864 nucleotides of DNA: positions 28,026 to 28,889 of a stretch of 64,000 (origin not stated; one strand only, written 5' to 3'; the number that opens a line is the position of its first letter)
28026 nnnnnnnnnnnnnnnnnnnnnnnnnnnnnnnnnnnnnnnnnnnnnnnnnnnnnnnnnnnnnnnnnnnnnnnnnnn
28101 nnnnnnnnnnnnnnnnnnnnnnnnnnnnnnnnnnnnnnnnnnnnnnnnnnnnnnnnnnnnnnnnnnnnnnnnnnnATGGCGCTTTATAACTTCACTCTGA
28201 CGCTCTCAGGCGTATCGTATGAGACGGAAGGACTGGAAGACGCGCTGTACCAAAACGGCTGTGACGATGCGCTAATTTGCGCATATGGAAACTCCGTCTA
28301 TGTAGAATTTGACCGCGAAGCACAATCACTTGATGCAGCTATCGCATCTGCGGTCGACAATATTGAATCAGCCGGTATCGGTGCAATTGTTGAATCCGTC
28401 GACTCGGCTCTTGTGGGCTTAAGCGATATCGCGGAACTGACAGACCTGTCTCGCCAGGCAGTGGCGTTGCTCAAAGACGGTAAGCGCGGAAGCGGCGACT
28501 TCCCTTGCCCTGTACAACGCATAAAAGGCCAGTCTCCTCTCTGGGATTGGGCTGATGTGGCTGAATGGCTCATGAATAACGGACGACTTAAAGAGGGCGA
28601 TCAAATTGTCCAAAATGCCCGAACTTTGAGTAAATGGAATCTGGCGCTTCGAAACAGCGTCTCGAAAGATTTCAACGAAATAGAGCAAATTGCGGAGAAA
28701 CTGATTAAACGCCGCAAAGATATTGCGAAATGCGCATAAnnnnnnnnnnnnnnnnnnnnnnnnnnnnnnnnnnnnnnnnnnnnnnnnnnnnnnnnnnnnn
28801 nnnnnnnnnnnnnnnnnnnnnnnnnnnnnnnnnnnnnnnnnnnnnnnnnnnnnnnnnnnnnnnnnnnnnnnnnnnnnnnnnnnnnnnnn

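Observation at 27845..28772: Plus-strand cassette under a consensus sigma70 promoter with palindromic operator: candidate toxin-antitoxin or regulator pair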

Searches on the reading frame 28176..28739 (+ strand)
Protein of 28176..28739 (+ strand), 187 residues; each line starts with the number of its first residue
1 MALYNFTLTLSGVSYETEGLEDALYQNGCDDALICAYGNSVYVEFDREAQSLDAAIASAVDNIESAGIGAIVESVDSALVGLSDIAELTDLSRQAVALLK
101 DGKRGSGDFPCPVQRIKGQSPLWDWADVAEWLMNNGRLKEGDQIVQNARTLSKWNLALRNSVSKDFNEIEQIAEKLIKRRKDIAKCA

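Call 7: search_protein_families(library=pfam, proteins=[window:28176-28739:+], max_evalue=1)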
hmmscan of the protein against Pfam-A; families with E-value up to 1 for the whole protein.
window:28176-28739:+ (187 aa): 1 family
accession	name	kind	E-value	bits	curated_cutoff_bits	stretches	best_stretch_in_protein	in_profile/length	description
PF03135.19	CagE_TrbE_VirB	-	0.011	16.2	21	1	16-75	127-185/204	CagE, TrbE, VirB family, component of type IV transporter system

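Call 8: search_protein_families(library=ncbifam, proteins=[window:28176-28739:+], max_evalue=1)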
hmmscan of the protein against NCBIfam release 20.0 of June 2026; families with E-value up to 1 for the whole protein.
window:28176-28739:+ (187 aa): 0 families

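Call 9: search_protein_families(library=phrogs, proteins=[window:28176-28739:+], max_evalue=1)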
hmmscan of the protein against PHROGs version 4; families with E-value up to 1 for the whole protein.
window:28176-28739:+ (187 aa): 9 families
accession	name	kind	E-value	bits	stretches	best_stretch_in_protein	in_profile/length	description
phrog_2620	-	integration and excision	2.4e-105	351.3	1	1-187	1-187/187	excisionase and transcriptional regulator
phrog_66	-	integration and excision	0.0002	22.2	1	71-150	85-158/412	excisionase and transcriptional regulator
phrog_2790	-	integration and excision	0.0011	19.9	1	79-141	28-85/100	excisionase and transcriptional regulator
phrog_35838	-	unknown function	0.002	19.3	1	106-143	44-81/82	-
phrog_597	-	DNA, RNA and nucleotide metabolism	0.0044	18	1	79-132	112-161/200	DNA binding protein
phrog_34493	-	unknown function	0.033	15.2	1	35-90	48-103/124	-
phrog_6355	-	unknown function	0.035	15.2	1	66-135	5-72/90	-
phrog_141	-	head and packaging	0.043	14.2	1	79-135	15-63/183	terminase small subunit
phrog_4996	-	unknown function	0.085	13.8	1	73-136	29-94/99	-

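Call 15: search_solved_structures(query=window:28176-28739:+, max_evalue=10, show_alignments=2)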
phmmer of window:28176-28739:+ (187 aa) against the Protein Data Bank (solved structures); distinct sequences matched with E-value up to 10: 4.
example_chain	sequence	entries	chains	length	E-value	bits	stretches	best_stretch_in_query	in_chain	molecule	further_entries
7jrq_A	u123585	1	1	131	0.22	14.8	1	131-180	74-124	MPP1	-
8c3t_A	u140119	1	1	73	0.71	13.1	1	80-145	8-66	AlpA family phage regulatory protein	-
1o20_A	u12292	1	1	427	1.6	11.9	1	142-185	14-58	Gamma-glutamyl phosphate reductase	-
7jl5_A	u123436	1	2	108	1.8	11.8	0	100-138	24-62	Endonuclease 8-like 3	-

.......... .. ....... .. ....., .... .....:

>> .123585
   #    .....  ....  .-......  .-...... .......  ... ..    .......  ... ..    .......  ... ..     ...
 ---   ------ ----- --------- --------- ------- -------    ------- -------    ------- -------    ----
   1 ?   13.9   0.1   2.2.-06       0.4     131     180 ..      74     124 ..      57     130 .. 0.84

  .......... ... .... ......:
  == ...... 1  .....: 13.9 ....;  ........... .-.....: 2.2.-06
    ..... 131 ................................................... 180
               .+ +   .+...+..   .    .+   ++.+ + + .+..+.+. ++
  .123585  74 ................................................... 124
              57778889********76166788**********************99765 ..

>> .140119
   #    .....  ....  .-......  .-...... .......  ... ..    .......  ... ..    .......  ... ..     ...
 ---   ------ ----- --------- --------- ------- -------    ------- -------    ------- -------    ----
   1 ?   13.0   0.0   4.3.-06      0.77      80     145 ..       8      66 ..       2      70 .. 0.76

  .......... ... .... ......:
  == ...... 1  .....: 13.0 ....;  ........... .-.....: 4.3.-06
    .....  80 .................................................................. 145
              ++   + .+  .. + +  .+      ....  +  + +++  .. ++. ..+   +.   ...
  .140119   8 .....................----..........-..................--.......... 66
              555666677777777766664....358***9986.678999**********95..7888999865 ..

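Call 19: find_homologous_proteins(query=window:28176-28739:+, max_evalue=0.001)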
Query window:28176-28739:+ (187 aa): 273 proteins with E <= 0.001 among 589 candidates; the best 120 are listed.
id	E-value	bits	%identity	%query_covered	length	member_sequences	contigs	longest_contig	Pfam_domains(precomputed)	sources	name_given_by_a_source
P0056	4.2e-117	406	100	100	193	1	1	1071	-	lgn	-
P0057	9.8e-117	405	99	100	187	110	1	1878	-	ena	-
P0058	1.8e-99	349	85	98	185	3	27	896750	-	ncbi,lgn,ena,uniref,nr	ncbi:DNA-binding protein [Citrobacter amalonaticus]|uniref:DNA-binding protein n=1 Tax=Citrobacter a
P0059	1.0e-97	343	83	100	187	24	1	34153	-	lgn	-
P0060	1.4e-97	343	83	100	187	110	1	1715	-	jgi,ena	-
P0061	1.5e-96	339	85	97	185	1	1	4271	-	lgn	-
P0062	2.1e-96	339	83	97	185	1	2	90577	-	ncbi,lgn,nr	ncbi:TPA: DNA-binding protein [Serratia marcescens]|nr:DNA-binding protein [Serratia marcescens]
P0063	3.3e-96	338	83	97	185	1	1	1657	-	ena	-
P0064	5.7e-96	338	83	97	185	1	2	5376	-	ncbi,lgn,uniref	ncbi:DNA-binding protein [Buttiauxella ferragutiae]|uniref:DNA-binding protein n=1 Tax=Buttiauxella 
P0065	5.9e-96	338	83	97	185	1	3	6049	-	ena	-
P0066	7.6e-96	337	82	97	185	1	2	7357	-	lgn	-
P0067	8.0e-96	337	82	97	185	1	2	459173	-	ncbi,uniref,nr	ncbi:DNA-binding protein [Erwinia sp. S43]|uniref:helix-turn-helix transcriptional regulator n=1 Tax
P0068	1.1e-95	337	82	97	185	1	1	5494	-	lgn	-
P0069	1.3e-95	336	82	97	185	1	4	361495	-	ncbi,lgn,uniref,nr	ncbi:hypothetical protein [Erwinia piriflorinigrans]|uniref:Putative DNA-binding protein n=1 Tax=Erw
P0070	2.2e-95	336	81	97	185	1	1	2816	-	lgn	-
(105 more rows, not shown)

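Call 39: predict_structure(alignment_id=A2)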
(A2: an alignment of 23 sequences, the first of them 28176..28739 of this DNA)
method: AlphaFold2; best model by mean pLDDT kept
length: 187 residues; sequences in the alignment: 23
mean_pLDDT: 90.5   pTM: 0.83
mean pLDDT of the five models: 90.5, 87.6, 80.4, 79.3, 78.6
residues with pLDDT >= 90: 118; 70-90: 65; 50-70: 4; < 50: 0
segments of 3 or more residues with pLDDT < 50: none
pLDDT, mean of each block of 10 residues (from residue 1): 94 93 97 90 96 98 97 90 88 86 78 77 91 86 88 94 93 96 87
secondary structure, 60 per line:
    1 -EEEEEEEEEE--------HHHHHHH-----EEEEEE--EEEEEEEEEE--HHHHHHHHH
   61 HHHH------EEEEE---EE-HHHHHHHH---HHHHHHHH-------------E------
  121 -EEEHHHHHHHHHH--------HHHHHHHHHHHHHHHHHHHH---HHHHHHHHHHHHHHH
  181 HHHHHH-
elements in order: E2-11 H20-26 E32-37 E40-49 H52-64 E71-75 H82-89 H93-100 E122-124 H125-134 H143-162 H166-186

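Call 48: search_protein_families(library=padloc, proteins=[window:28176-28739:+], max_evalue=1)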
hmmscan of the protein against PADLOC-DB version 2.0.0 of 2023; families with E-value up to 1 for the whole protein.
window:28176-28739:+ (187 aa): 1 family
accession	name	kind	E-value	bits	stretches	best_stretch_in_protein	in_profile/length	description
PDLC04388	PDC-M06B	-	1.3e-32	111.1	1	3-161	2-159/174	-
